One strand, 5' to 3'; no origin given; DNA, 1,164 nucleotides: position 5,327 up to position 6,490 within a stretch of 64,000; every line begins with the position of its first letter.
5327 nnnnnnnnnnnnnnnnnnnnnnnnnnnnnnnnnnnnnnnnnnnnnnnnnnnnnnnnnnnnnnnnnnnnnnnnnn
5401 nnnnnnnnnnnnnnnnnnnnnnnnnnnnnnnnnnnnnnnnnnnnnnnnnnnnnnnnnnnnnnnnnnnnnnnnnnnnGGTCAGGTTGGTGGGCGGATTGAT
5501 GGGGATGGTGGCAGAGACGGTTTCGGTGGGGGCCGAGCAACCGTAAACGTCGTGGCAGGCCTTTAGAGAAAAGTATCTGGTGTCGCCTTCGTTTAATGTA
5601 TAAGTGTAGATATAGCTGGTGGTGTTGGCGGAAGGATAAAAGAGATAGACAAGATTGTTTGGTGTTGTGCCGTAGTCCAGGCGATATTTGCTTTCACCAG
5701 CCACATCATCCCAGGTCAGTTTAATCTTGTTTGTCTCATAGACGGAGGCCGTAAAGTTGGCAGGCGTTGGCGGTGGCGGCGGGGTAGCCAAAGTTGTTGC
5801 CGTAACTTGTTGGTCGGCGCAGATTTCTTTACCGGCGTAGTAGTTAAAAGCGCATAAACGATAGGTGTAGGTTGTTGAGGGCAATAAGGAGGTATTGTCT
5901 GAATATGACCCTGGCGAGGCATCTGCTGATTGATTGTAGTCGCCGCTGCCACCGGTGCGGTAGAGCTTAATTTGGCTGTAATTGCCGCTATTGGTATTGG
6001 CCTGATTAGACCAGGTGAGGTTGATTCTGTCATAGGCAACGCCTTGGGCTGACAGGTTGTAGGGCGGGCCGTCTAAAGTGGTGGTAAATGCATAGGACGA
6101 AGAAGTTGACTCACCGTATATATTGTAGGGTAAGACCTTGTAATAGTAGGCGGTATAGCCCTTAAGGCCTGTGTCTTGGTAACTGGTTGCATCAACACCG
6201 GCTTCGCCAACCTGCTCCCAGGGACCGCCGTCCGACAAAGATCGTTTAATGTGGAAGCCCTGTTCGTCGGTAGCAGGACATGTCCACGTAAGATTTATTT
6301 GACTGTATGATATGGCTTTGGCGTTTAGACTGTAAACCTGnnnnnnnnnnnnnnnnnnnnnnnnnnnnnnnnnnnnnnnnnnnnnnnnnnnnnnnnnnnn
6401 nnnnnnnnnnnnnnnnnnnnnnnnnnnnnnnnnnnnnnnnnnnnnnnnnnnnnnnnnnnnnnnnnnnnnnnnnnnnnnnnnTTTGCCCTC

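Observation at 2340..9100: Mosaic near-identical DNA blocks among the paralogs indicate ongoing gene conversion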

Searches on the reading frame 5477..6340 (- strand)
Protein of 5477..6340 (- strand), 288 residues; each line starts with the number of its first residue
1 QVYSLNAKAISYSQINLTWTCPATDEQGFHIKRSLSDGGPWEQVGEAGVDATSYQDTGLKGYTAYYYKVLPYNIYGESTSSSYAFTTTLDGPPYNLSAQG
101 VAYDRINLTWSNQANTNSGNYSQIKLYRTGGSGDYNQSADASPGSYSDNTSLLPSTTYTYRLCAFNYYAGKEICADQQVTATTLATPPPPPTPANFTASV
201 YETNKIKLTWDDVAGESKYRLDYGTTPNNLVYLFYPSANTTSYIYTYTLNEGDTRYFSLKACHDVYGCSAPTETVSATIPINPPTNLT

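Call 63: find_homologous_proteins(query=window:5477-6340:-, max_evalue=1e-15)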
Query window:5477-6340:- (288 aa): 53 proteins with E <= 1e-15 among 1344 candidates.
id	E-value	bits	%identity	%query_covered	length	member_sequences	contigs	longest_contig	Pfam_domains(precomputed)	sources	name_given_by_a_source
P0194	1.1e-52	198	34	98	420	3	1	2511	PF21605.4,PF16655.13,PF25059.2,PF21200.3,PF23376.2,PF25788.3,PF24489.2,PF25814.2,PF00041.28,PF16656.12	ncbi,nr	ncbi:MAG: fibronectin type III domain-containing protein, partial [Desulfitobacteriaceae bacterium]|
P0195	7.9e-41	159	33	96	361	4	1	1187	PF16655.13,PF25059.2,PF21200.3,PF25788.3,PF24489.2,PF25833.1,PF00041.28,PF16656.12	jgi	jgi:titin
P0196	5.0e-40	156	30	99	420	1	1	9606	PF16655.13,PF25059.2,PF21200.3,PF23376.2,PF25788.3,PF24489.2,PF25814.2,PF00041.28,PF16656.12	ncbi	-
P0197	5.4e-39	153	34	98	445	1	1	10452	PF25059.2,PF14008.12,PF25788.3,PF24489.2,PF25833.1,PF25814.2,PF28357.1,PF00041.28,PF16656.12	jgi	jgi:predicted phage tail protein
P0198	5.5e-37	146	38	83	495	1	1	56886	PF00112.30,PF25059.2,PF25788.3,PF24489.2,PF00041.28,PF16656.12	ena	-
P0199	2.0e-36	144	33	91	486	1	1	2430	PF16655.13,PF25059.2,PF10342.16,PF24489.2,PF25833.1,PF00041.28,PF16656.12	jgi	jgi:RHS repeat-associated protein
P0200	2.6e-35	141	30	89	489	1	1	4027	PF01108.24,PF25788.3,PF24489.2,PF00041.28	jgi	jgi:titin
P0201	6.7e-35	139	31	96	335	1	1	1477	PF16655.13,PF01108.24,PF25059.2,PF25788.3,PF24489.2,PF25833.1,PF25814.2,PF00041.28,PF16656.12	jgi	jgi:fibronectin type 3 domain-containing protein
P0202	6.3e-34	136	32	98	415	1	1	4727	PF25059.2,PF25788.3,PF24489.2,PF00041.28,PF16656.12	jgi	jgi:hypothetical protein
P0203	7.2e-32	129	34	89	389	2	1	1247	PF25059.2,PF25788.3,PF24489.2,PF00041.28,PF16656.12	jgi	jgi:titin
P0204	8.7e-32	129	35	72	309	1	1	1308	PF16655.13,PF25059.2,PF21200.3,PF24489.2,PF25814.2,PF00041.28,PF16656.12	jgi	jgi:titin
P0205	1.7e-31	128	39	72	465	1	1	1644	PF13681.12,PF16655.13,PF25059.2,PF05848.18,PF00041.28,PF16656.12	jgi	-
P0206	1.5e-30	125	33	87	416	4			PF00754.32,PF01108.24,PF25059.2,PF22633.4,PF25788.3,PF25833.1,PF21471.4,PF00041.28,PF16656.12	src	-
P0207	7.6e-29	119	33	83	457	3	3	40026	PF25059.2,PF25833.1,PF00041.28,PF07833.17,PF16656.12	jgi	-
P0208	4.5e-28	117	34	83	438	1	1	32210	PF16655.13,PF01108.24,PF25059.2,PF21200.3,PF23376.2,PF05848.18,PF25788.3,PF24489.2,PF00041.28,PF07833.17,PF16656.12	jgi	-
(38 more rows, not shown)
